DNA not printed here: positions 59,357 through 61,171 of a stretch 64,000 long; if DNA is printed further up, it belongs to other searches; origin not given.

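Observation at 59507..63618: Tightly coupled four-gene cassette: DUF3696-type ABC ATPase, PIN-like protein, 100-aa ORF, DNA methyltransferase::Mrr-like endonuclease fusion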

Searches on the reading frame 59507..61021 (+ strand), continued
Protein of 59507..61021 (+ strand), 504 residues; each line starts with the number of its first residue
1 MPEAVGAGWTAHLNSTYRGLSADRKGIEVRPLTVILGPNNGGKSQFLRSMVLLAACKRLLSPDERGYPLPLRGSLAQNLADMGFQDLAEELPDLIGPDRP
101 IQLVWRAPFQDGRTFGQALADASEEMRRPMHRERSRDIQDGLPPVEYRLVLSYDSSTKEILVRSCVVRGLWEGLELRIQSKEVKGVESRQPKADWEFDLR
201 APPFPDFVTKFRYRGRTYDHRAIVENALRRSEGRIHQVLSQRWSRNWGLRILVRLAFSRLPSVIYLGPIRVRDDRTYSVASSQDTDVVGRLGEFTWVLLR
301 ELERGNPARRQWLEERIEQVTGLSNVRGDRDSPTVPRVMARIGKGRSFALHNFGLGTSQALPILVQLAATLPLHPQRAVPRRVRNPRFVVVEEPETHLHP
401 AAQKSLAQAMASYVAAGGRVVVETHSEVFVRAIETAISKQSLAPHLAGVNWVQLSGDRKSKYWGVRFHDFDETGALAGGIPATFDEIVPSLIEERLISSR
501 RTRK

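Call 98: predict_structure(alignment_id=A4)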
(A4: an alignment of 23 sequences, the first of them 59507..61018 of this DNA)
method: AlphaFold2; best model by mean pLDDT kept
length: 504 residues; sequences in the alignment: 23
mean_pLDDT: 77.4   pTM: 0.84
mean pLDDT of the five models: 77.4, 75.7, 74.0, 72.7, 72.2
residues with pLDDT >= 90: 158; 70-90: 205; 50-70: 85; < 50: 56
segments of 3 or more residues with pLDDT < 50: 1-7, 66-71, 123-139, 188-202, 376-383
pLDDT, mean of each block of 10 residues (from residue 1): 48 80 78 91 88 87 51 78 87 86 84 57 46 41 83 87 88 81 59 44 61 72 66 55 74 79 84 70 71 89 89 95 91 87 84 78 94 59 68 90 95 93 93 94 94 87 89 85 64 81 65
secondary structure, 60 per line:
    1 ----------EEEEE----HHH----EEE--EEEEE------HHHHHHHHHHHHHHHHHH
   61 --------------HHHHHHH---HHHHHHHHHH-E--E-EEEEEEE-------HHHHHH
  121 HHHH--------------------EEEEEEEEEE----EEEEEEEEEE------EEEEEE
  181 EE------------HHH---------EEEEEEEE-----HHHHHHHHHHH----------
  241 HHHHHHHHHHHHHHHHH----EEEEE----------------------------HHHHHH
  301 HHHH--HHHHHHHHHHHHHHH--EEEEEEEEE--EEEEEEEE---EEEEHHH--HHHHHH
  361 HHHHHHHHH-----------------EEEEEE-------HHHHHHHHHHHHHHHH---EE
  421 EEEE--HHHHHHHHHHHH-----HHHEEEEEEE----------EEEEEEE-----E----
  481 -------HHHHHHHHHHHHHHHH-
elements in order: E11-15 E27-29 E32-36 H43-60 H75-81 H85-94 E101-107 H115-124 E145-154 E159-168 E175-182 E207-214 H220-230 H241-257 E262-266 H295-304 H307-321 E324-332 E335-342 E346-349 H355-369 E387-392 H400-415 E419-424 H427-438 E447-453 E464-470 H488-503

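Call 101: fold_search(model_id=the predicted structure, library=pdb)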
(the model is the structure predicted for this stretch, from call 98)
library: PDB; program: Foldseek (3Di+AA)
matches with E <= 10: 937; with E <= 0.001: 131
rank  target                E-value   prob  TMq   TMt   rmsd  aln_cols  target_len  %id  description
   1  9nnb_D                8.7e-08  1.00  0.42  0.43   8.6       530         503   12  Cryo-EM structure of the Retron Ec78 complex, PtuA:PtuB:RT (4:2:1) (released 2025-10-08)
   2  8ee4_D                1.6e-07  1.00  0.31  0.39  14.2       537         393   14  Structure of PtuA (released 2024-01-03)
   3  9vhe_D                2.5e-07  1.00  0.41  0.47   9.2       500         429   12  cryoEM structure of retron-Eco7 complex (released 2025-12-31)
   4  9kjy_E                2.7e-07  1.00  0.39  0.39   9.8       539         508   11  Cryo-EM structure of the Retron-Eco7 complex (state 2) (released 2025-11-12)
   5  9vhl_D                2.9e-07  1.00  0.42  0.49   8.1       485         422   12  cryoEM structure of retron-Eco7 complex (form II) (released 2026-01-07)
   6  9kjx_E                3.1e-07  1.00  0.39  0.39  12.5       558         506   12  Cryo-EM structure of the Retron-Eco7 complex (state 1) (released 2025-11-12)
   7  8eea_C                3.4e-07  1.00  0.35  0.39  15.0       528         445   13  Structure of E.coli Septu (PtuAB) complex (released 2023-12-27)
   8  9nnk_C                4.1e-07  1.00  0.40  0.37  10.3       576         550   11  Cryo-EM structure of Retron-displaced free PtuAB complex, PtuA:PtuB (4:2) (released 2025-10-08)
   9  9kjx_D                4.7e-07  1.00  0.37  0.35  12.1       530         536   10  Cryo-EM structure of the Retron-Eco7 complex (state 1) (released 2025-11-12)
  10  8eea_B                5.0e-07  1.00  0.32  0.41  15.4       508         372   12  Structure of E.coli Septu (PtuAB) complex (released 2023-12-27)
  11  8sux_C                5.0e-07  1.00  0.34  0.43  16.5       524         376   12  Structure of E. coli PtuA hexamer (released 2024-01-10)
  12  9vhl_B                5.5e-07  1.00  0.34  0.42  14.7       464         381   12  cryoEM structure of retron-Eco7 complex (form II) (released 2026-01-07)
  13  9kk2_E                5.8e-07  1.00  0.39  0.38  10.7       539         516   11  Cryo-EM structure of the Retron-Eco7 complex (state 5) (released 2025-11-12)
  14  8eea_D                6.0e-07  1.00  0.34  0.37  15.0       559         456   12  Structure of E.coli Septu (PtuAB) complex (released 2023-12-27)
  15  8eea_A                7.0e-07  1.00  0.32  0.42  15.2       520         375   13  Structure of E.coli Septu (PtuAB) complex (released 2023-12-27)
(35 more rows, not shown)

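Call 107: search_protein_families(library=pfam, proteins=[L088:6383-6925:+, L089:6349-6876:+], max_evalue=10)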
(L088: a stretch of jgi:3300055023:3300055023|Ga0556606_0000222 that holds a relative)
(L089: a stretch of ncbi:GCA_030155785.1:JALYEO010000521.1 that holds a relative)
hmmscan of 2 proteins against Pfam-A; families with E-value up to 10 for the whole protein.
L088:6383-6925:+ (181 aa): 0 families

L089:6349-6876:+ (176 aa): 1 family
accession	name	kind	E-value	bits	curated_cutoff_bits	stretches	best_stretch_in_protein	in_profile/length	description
PF17853.6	GGDEF_2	-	0.17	12.6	24.5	1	32-96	21-82/116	GGDEF-like domain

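Call 108: search_protein_families(library=padloc, proteins=[L001:324-1841:-, L001:1807-3246:-, L001:7077-8876:-, L001:6549-7067:-, L001:9167-9664:+, L001:10279-11487:+, L004:1021-1560:+, L002:112-552:+], max_evalue=0.001)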
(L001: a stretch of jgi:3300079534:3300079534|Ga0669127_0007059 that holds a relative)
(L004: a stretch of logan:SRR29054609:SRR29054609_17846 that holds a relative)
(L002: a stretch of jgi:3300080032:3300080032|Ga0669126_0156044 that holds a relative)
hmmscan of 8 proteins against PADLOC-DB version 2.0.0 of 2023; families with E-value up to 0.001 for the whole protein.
L001:324-1841:- (505 aa): 15 families
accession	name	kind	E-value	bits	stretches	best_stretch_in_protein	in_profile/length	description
PDLC02376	pAgo_I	-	1.3e-123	411.5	1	10-505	2-455/455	Class I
PDLC02436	pAgo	-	8.8e-107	355.8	1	15-501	11-456/460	-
PDLC02378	pAgo_I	-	2.1e-79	265.6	1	11-498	4-486/493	Class I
PDLC02377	pAgo_I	-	5.7e-58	194.8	2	213-498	158-450/457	Class I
PDLC02392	pAgo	-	1.6e-50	170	1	216-505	53-346/346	-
PDLC02384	pAgo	-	7.1e-48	161.5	1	198-485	713-1010/1030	-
PDLC02420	Aga_SIR2-PNTD1-PNTD2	-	1.5e-38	130.7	1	214-491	709-996/1010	Class I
PDLC02428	PprPIWI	-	6.8e-14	49.6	1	217-482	401-643/666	-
PDLC02387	pAgo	-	1.1e-08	32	1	333-486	505-652/672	-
PDLC02397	pAgo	-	1.5e-08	32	1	217-483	314-558/578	-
PDLC02394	pAgo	-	1.7e-07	27.4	1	254-482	863-1092/1121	-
PDLC02391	pAgo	-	4.7e-06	23.1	1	246-486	482-722/742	-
PDLC02379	pAgo_II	-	4.5e-05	20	1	396-492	608-703/724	Class II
PDLC02388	pAgo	-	4.8e-05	19.8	1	252-484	472-695/716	-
PDLC02381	pAgo_II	-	7.4e-05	19.4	1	254-497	365-604/617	Class II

L001:1807-3246:- (479 aa): 8 families
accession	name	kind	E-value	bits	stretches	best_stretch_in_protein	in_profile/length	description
PDLC02402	Aga_SIR2-PNTD1-PNTD2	-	2e-38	130.1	1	191-416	585-815/876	Class I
PDLC02418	Aga_SIR2-Kinase-PNTD1-PNTD2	-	4.7e-30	102.4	1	192-413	464-689/756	Class I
PDLC02415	Aga_REase-PNTD1-PNTD2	-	1.3e-23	81.6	1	185-412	152-378/423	Class I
PDLC02398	Aga_REase-PNTD1-PNTD2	-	2.3e-18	64.4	1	187-410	157-382/429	Class I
PDLC02399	Aga_REase-PNTD1-PNTD2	-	3.3e-12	44.1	1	273-412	287-426/463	Class I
PDLC02417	Aga_REase_Archaea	-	2e-08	32.2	1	189-376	160-331/416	Class I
PDLC02421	Aga_TIR-PNTD1-PNTD2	-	6.3e-07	26.8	1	266-432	250-411/430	Class I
PDLC02403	Aga_TIR-PNTD1-PNTD2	-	1e-05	22.8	1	262-450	247-421/443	Class I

L001:7077-8876:- (599 aa): 0 families

L001:6549-7067:- (172 aa): 0 families

L001:9167-9664:+ (166 aa): 4 families
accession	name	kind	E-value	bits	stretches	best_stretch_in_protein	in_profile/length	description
PDLC03212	mREase_II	-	3e-52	174.7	1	4-158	2-156/161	Type II methyl-directed restriction enzyme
PDLC03208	mREase_II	-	3.6e-08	31.7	1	29-157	19-139/143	Type II methyl-directed restriction enzyme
PDLC03214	mREase_II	-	1.2e-06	26.8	1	18-128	13-128/164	Type II methyl-directed restriction enzyme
PDLC03205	mREase_II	-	0.00085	16.9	0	12-139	15-150/172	Type II methyl-directed restriction enzyme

L001:10279-11487:+ (403 aa): 1 family
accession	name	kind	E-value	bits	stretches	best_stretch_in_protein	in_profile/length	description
PDLC04999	PDC-S33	-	2e-14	51.8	1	46-207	29-175/349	-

L004:1021-1560:+ (180 aa): 0 families

L002:112-552:+ (147 aa): 0 families

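Call 114: find_encoding_contigs(protein=window:59507-61021:+, flank=10000, max_places=3)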
Protein window:59507-61021:+ (504 aa): no gene with exactly this product is on record in the collection.

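Call 117: find_related_loci(query=window:59507-61018:+, collection=viral_contigs, flank=6000)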
Query window:59507-61018:+ (504 aa) in viral_contigs; peptide patterns used: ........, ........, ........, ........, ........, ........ (x = any residue, [..] = any of these).
3 stretches matched a pattern; 2 encode a relative of the query (tblastn E <= 1e-3); 2 distinct loci.
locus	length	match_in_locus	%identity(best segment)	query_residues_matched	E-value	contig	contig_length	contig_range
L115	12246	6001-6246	27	338-434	9e-6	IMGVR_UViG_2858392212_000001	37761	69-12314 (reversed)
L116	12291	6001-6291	30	316-408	3e-5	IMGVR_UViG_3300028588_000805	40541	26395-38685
